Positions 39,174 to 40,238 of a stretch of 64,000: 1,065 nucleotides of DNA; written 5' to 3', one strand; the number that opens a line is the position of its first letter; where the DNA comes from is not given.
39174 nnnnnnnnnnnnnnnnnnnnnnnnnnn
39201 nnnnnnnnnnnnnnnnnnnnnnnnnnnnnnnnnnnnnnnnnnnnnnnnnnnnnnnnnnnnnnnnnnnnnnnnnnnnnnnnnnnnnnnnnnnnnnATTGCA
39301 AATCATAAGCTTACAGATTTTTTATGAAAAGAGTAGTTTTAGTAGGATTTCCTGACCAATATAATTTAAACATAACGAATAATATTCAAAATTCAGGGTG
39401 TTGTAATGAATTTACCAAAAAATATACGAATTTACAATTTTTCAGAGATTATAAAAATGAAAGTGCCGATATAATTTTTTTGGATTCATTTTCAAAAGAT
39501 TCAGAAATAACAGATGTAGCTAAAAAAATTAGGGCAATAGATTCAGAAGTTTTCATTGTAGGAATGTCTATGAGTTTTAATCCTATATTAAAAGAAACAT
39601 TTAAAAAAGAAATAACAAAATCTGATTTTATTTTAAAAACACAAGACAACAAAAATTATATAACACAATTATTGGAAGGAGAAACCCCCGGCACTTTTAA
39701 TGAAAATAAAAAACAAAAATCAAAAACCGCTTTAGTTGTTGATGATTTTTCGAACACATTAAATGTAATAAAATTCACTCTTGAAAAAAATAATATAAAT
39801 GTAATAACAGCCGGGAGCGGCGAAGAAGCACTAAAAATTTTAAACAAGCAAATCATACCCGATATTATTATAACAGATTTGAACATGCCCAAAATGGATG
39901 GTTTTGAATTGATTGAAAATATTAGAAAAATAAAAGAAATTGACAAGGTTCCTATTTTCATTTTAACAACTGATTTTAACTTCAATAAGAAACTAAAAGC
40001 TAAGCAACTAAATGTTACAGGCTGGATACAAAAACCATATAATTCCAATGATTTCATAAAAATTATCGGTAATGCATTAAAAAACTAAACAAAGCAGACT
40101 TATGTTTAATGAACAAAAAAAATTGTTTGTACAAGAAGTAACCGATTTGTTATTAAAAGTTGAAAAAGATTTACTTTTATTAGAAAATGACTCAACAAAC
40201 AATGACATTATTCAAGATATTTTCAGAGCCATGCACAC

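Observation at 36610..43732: Complete MCP-CheR-REC-CheA-CheW-CheB chemosensory operon in an apparently non-flagellar Bacteroidota context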

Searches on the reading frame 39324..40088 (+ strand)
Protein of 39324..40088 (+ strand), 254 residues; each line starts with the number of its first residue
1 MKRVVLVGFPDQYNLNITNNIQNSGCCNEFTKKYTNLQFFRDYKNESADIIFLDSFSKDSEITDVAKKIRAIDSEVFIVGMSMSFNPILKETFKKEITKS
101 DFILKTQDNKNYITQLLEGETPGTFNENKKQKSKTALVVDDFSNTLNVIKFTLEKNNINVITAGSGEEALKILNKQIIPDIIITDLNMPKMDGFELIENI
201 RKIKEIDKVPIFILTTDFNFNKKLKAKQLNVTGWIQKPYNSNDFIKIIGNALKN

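Call 3: search_protein_families(library=pfam, proteins=[window:39324-40088:+])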
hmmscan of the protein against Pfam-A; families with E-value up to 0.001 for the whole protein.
window:39324-40088:+ (254 aa): 2 families
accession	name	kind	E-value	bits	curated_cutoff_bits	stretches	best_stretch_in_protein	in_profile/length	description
PF00072.30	Response_reg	-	1.7e-25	89.8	30.2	1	137-248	2-110/111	Response regulator receiver domain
PF23198.2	PDE8A_N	-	0.00011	22.6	29.6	0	132-231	9-108/147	PDE8A-like, N-terminal domain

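Call 5: search_protein_families(library=ncbifam, proteins=[window:39324-40088:+])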
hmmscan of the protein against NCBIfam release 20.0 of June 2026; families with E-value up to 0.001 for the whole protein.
window:39324-40088:+ (254 aa): 91 families (the best 25 are shown)
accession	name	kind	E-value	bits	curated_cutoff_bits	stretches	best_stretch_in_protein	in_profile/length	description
NF053512.1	nitric_RR_NosR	exception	1.1e-16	60.9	400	1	137-253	2-116/422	response regulator c-di-GMP phosphodiesterase, NosR family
NF011695.0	PRK15115.1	equivalog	1.2e-16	60.5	763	1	131-253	4-123/445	two-component system response regulator GlrR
NF007135.0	PRK09581.1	equivalog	1.5e-16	60.3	474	1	136-242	5-110/457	PleD family two-component system response regulator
NF045944.1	ResRegRpaBCyano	equivalog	2.3e-16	59.9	330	1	137-244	1-104/229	response regulator transcription factor RpaB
NF008318.0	PRK11107.1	equivalog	3.8e-16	58.3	890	1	33-248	562-781/920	two-component sensor histidine kinase BarA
TIGR02154.1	PhoB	equivalog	6.2e-16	58.4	296.2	1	133-246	2-114/226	phosphate regulon transcriptional regulator PhoB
NF040534.1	resp_reg_YycF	equivalog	6.9e-16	58.2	340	1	135-248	2-111/231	response regulator YycF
TIGR01818.1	ntrC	equivalog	1.6e-15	56.9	558.6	1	137-253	2-115/463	nitrogen regulation protein NR(I)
NF045991.1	RespRegCtrARhodob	equivalog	2.2e-15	57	350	1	136-248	3-112/224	response regulator transcription factor CtrA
NF053854.1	RespRegPhoBBctds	equivalog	7.1e-15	55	270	1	137-246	2-109/225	two-component system response regulator PhoB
NF007901.0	PRK10610.1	equivalog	3.5e-14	53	189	1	132-241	4-113/129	chemotaxis response regulator CheY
NF033120.0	vanR_FM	exception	4.2e-14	52.7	460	1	134-245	4-111/231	vancomycin resistance response regulator transcription factor, VanR-F/VanR-M family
NF040689.1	MtrAB_MtrA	equivalog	8.4e-14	51.4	300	1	137-248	2-109/219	MtrAB system response regulator MtrA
NF012227.0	AdeR_RR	equivalog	9.2e-14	51.5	340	1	131-248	9-122/239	efflux system response regulator transcription factor AdeR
NF006900.1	PRK09390.1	equivalog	1.1e-13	51.1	255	1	134-253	5-121/203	response regulator FixJ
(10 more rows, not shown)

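Call 27: find_homologous_proteins(query=window:39324-40088:+, max_evalue=0.00001)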
Query window:39324-40088:+ (254 aa): 254 proteins with E <= 0.00001 among 1651 candidates; the best 120 are listed.
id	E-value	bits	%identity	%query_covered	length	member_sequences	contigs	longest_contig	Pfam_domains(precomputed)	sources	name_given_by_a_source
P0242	1.5e-157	540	100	100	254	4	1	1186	PF00072.31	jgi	jgi:two-component system chemotaxis response regulator CheY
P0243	8.4e-92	325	59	100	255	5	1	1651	PF00072.31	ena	-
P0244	5.0e-88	312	60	100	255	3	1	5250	PF23198.2,PF00072.31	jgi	-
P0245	1.4e-81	291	57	100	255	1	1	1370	PF00072.31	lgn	-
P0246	9.2e-76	272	54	100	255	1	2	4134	PF00072.31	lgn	-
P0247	4.0e-74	267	53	99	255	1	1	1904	PF00072.31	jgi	jgi:two-component system chemotaxis response regulator CheY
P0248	1.4e-72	262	51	100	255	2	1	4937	PF00072.31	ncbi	-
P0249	3.0e-72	261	50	99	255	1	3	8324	PF00072.31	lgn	-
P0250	1.4e-71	259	49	99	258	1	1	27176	PF00072.31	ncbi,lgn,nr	ncbi:MAG: response regulator [Bacteroidales bacterium]|nr:response regulator [Bacteroidales bacteriu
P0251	9.6e-71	256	52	99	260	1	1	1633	PF00072.31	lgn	-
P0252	1.7e-70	255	50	99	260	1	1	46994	PF00072.31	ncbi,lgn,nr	ncbi:MAG: response regulator [Bacteroidales bacterium]|nr:response regulator [Bacteroidales bacteriu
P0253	4.8e-70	253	48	99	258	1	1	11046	PF00072.31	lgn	-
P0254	4.1e-68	247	48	99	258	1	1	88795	PF00072.31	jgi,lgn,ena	-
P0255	3.7e-67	244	50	100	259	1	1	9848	PF00072.31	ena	-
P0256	1.7e-66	242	52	100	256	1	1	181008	PF00072.31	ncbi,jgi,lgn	jgi:two-component system chemotaxis response regulator CheY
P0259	1.7e-61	225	47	99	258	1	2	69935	PF00072.31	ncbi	-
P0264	2.0e-42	163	40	100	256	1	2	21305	PF00072.31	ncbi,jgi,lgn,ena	jgi:CheY-like chemotaxis protein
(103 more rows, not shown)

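Call 38: predict_structure(alignment_id=A2)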
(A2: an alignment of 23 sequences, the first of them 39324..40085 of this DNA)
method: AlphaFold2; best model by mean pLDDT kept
length: 254 residues; sequences in the alignment: 23
mean_pLDDT: 89.5   pTM: 0.51
mean pLDDT of the five models: 89.5, 88.3, 86.6, 86.0, 85.1
residues with pLDDT >= 90: 182; 70-90: 57; 50-70: 6; < 50: 9
segments of 3 or more residues with pLDDT < 50: 123-131
pLDDT, mean of each block of 10 residues (from residue 1): 93 91 91 92 95 83 94 96 86 93 91 89 40 86 88 88 96 93 95 97 93 92 94 92 92 85
secondary structure, 60 per line:
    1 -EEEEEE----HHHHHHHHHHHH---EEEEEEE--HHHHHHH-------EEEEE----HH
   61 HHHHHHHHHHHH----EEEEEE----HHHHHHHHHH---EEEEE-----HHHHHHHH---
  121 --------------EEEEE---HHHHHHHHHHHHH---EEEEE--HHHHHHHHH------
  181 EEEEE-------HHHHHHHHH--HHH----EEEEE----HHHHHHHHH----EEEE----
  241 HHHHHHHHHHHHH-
elements in order: E2-7 H12-23 E27-33 H36-42 E50-54 H59-72 E77-82 H87-96 E100-104 H110-117 E135-139 H143-155 E159-163 H166-174 E181-185 H193-201 E211-215 H220-228 E233-236 H241-253

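Call 42: fold_search(model_id=the predicted structure, library=pdb)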
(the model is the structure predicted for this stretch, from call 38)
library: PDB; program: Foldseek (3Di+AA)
matches with E <= 10: 1554; with E <= 0.001: 562
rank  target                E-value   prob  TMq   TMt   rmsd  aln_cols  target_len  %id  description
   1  4h60                  2.8e-10  1.00  0.45  0.94   1.0       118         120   35  High resolution structure of Vibrio cholerae chemotaxis protein CheY4 crystallized in low pH (4.0) condition (released 2013-08-07)
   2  4hnr                  9.0e-10  1.00  0.44  0.92   1.4       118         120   35  High resolution structure of Chemotaxis response regulator CheY4 of Vibrio cholerae (released 2013-10-02)
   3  1w25_A                9.0e-10  1.00  0.42  0.24  15.1       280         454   15  Response regulator PleD in complex with c-diGMP (released 2004-11-18)
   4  2v0n_A                1.1e-09  1.00  0.43  0.25  15.8       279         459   13  ACTIVATED RESPONSE REGULATOR PLED IN COMPLEX WITH C-DIGMP AND GTP- ALPHA-S (released 2007-08-21)
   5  3gl9_B                1.5e-09  1.00  0.46  0.94   1.3       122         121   30  The structure of a histidine kinase-response regulator complex sheds light into two-component signaling and reveals a  (released 2009-10-27)
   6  3mf4_A                1.6e-09  1.00  0.45  0.47  12.0       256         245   15  Crystal structure of putative two-component system response regulator/ggdef domain protein (released 2010-04-14)
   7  3dge_C                2.4e-09  1.00  0.46  0.93   1.3       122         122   30  Structure of a histidine kinase-response regulator complex reveals insights into Two-component signaling and a novel c (released 2009-07-07)
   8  9g85_D                2.5e-09  1.00  0.43  0.25  14.9       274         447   14  Structure of Response regulator PleD in complex with c-diGMP and ppGpp (released 2025-08-06)
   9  8wiw_4                3.4e-09  1.00  0.46  0.88   1.4       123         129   29  Cryo-EM structure of the flagellar C ring in the CW state (released 2024-09-04)
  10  4ja2                  4.1e-09  1.00  0.46  0.95   1.2       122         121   30  Structural basis of a rationally rewired protein-protein interface (RR468mutant V13P, L14I, I17M and N21V) (released 2013-09-04)
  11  9g86_A                4.3e-09  1.00  0.43  0.25  14.8       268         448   14  Structure of Response regulator PleD in complex with c-diGMP and pppGpp (released 2025-08-06)
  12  9g85_B                4.3e-09  1.00  0.42  0.25  14.9       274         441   16  Structure of Response regulator PleD in complex with c-diGMP and ppGpp (released 2025-08-06)
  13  3luf_B                4.6e-09  1.00  0.45  0.47  12.0       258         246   14  Structure of probable two-component system response regulator/GGDEF domain protein (released 2010-03-02)
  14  1u8t_A                5.2e-09  1.00  0.46  0.90   1.7       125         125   28  Crystal structure of CheY D13K Y106W alone and in complex with a FliM peptide (released 2004-10-05)
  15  9dvt_R                5.5e-09  1.00  0.45  0.48   1.7       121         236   25  Cryo-EM structure of RpaA bound to PkaiBC DNA and the CTD of the alpha subunit of RNAP from the cyanobacterium Synecho (released 2025-10-15)
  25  3luf_A                1.1e-08  1.00  0.45  0.47  11.9       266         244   14  Structure of probable two-component system response regulator/GGDEF domain protein (released 2010-03-02)
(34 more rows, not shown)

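Call 51: find_related_loci(query=A2, collection=metagenome_contigs, flank=10000)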
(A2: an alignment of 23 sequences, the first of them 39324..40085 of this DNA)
Query A2 (254 aa) in metagenome_contigs; peptide patterns used: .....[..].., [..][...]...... (x = any residue, [..] = any of these).
600 stretches matched a pattern (row limit reached: there are more); 551 encode a relative of the query (tblastn E <= 1e-3); the best 80 are kept; 80 distinct loci.
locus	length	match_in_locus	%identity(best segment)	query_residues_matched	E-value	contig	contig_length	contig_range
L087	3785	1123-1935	44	1-253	6e-67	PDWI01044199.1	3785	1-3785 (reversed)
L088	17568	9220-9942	33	1-239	8e-36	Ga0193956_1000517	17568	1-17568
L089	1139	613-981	39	125-248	1e-27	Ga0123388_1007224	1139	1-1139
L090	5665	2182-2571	37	121-248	2e-24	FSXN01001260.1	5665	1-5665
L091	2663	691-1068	39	126-252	5e-24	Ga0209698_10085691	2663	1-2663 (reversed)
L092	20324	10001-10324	39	133-241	1e-23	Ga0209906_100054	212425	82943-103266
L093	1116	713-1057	37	133-248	1e-23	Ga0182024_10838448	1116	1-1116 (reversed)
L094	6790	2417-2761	36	134-248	8e-23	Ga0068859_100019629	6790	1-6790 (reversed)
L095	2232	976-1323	36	133-248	2e-22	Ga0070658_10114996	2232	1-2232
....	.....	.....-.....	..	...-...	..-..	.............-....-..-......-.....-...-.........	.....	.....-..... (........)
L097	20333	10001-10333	38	137-248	4e-22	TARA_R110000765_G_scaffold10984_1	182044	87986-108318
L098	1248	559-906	41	133-248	2e-22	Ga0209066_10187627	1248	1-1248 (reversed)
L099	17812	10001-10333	38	137-248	3e-21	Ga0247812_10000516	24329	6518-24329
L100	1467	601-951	37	133-250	6e-21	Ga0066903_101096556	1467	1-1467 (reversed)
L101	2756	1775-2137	33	135-254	9e-21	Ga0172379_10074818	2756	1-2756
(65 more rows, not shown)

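Call 52: find_encoding_contigs(protein=P0254, flank=10000, max_places=1)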
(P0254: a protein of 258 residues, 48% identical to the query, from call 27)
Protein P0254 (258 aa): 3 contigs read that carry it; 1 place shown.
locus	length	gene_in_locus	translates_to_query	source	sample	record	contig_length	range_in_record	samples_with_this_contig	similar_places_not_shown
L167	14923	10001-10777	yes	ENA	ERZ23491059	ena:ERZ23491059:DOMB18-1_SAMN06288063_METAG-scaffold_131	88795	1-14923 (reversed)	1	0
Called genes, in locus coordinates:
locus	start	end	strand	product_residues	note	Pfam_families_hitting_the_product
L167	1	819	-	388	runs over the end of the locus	PF01553:Acyltransferase (weak)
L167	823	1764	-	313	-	PF14257:DUF4349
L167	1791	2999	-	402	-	PF00079:Serpin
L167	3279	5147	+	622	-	PF14827:dCache_3, PF00672:HAMP (weak), PF00015:MCPsignal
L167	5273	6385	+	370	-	PF00015:MCPsignal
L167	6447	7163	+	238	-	-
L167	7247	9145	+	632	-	PF22673:MCP-like_PDC_1, PF00672:HAMP, PF00015:MCPsignal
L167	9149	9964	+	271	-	PF03705:CheR_N, PF01739:CheR, PF08241:Methyltransf_11 (faint), PF08242:Methyltransf_12 (faint), PF13649:Methyltransf_25 (faint), PF13847:Methyltransf_31 (faint)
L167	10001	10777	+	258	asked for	PF00072:Response_reg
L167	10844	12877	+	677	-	PF01627:Hpt, PF02895:H-kinase_dim, PF02518:HATPase_c, PF01584:CheW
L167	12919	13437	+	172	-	PF01584:CheW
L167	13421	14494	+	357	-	PF00072:Response_reg, PF01339:CheB_methylest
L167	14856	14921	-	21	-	?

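Call 53: find_encoding_contigs(protein=P0259, flank=10000, max_places=1)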
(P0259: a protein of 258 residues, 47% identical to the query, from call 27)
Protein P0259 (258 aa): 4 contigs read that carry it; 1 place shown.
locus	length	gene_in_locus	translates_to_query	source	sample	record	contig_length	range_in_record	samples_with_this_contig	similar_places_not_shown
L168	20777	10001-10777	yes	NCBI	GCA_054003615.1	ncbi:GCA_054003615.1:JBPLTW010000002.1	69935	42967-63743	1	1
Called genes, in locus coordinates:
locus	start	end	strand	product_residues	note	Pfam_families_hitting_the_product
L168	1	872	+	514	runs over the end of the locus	PF00082:Peptidase_S8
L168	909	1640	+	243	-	-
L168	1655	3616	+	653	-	PF07885:Ion_trans_2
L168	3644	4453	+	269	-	PF01042:Ribonuc_L-PSP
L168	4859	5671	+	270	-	PF03705:CheR_N, PF13649:Methyltransf_25 (faint), PF01739:CheR, PF08241:Methyltransf_11 (faint), PF08242:Methyltransf_12 (faint), PF13847:Methyltransf_31 (faint)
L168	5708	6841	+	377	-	PF00015:MCPsignal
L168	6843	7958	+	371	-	PF00015:MCPsignal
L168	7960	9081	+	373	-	PF00015:MCPsignal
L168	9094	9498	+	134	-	-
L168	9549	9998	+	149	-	PF03975:CheD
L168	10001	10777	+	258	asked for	PF00072:Response_reg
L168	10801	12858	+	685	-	PF01627:Hpt, PF02895:H-kinase_dim (weak), PF02518:HATPase_c, PF01584:CheW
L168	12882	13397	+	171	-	PF01584:CheW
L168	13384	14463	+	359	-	PF00072:Response_reg, PF01339:CheB_methylest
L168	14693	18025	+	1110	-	PF17757:UvrB_inter, PF02559:CarD_TRCF_RID, PF00270:DEAD, PF00271:Helicase_C, PF03461:TRCF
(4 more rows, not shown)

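Call 54: find_encoding_contigs(protein=P0252, flank=10000, max_places=1)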
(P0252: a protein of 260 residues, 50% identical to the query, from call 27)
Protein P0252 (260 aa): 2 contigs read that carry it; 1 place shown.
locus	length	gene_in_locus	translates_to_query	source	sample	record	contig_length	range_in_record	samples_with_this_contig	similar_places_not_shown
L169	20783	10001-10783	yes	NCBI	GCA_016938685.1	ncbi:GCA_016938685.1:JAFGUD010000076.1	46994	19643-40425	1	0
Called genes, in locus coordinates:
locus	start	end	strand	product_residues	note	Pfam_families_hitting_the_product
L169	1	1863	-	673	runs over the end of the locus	PF24681:Kelch_KLHDC2_KLHL20_DRC7 (faint), PF07676:PD40 (weak), PF00691:OmpA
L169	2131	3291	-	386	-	-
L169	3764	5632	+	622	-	PF14827:dCache_3, PF00672:HAMP (weak), PF00015:MCPsignal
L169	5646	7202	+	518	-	PF08269:dCache_2, PF17200:sCache_2, PF00672:HAMP (weak), PF00015:MCPsignal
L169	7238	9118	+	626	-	PF22673:MCP-like_PDC_1, PF00672:HAMP, PF00015:MCPsignal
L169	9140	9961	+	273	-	PF03705:CheR_N, PF01739:CheR, PF08242:Methyltransf_12 (faint)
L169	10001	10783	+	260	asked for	PF00072:Response_reg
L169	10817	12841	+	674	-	PF01627:Hpt, PF02895:H-kinase_dim, PF02518:HATPase_c, PF01584:CheW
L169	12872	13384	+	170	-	PF01584:CheW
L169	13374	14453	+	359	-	PF00072:Response_reg, PF01339:CheB_methylest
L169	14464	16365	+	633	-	PF00672:HAMP, PF00015:MCPsignal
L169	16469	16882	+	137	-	-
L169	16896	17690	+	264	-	-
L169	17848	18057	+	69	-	PF09720:Unstab_antitox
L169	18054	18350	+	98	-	PF05016:ParE_toxin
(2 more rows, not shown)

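Call 55: find_encoding_contigs(protein=P0264, flank=10000, max_places=1)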
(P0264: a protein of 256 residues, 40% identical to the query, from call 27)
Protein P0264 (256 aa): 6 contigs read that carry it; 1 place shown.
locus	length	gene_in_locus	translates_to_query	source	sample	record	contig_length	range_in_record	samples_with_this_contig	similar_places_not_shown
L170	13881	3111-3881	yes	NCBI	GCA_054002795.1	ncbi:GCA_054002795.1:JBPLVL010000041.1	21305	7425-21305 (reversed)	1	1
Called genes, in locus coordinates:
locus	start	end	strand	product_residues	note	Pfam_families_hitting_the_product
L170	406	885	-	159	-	PF03449:GreA_GreB_N, PF01272:GreA_GreB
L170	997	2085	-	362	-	PF01926:MMR_HSR1, PF06071:YchF-GTPase_C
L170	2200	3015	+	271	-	PF03705:CheR_N, PF01739:CheR, PF13649:Methyltransf_25 (faint), PF08241:Methyltransf_11 (faint)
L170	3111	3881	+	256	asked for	PF00072:Response_reg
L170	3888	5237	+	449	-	PF00015:MCPsignal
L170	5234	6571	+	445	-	PF00015:MCPsignal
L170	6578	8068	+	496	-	PF00015:MCPsignal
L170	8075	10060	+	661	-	PF01627:Hpt, PF02895:H-kinase_dim, PF02518:HATPase_c, PF01584:CheW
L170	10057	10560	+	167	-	PF01584:CheW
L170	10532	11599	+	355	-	PF00072:Response_reg, PF01339:CheB_methylest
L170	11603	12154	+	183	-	PF01625:PMSR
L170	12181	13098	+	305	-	PF01464:SLT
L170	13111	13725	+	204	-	-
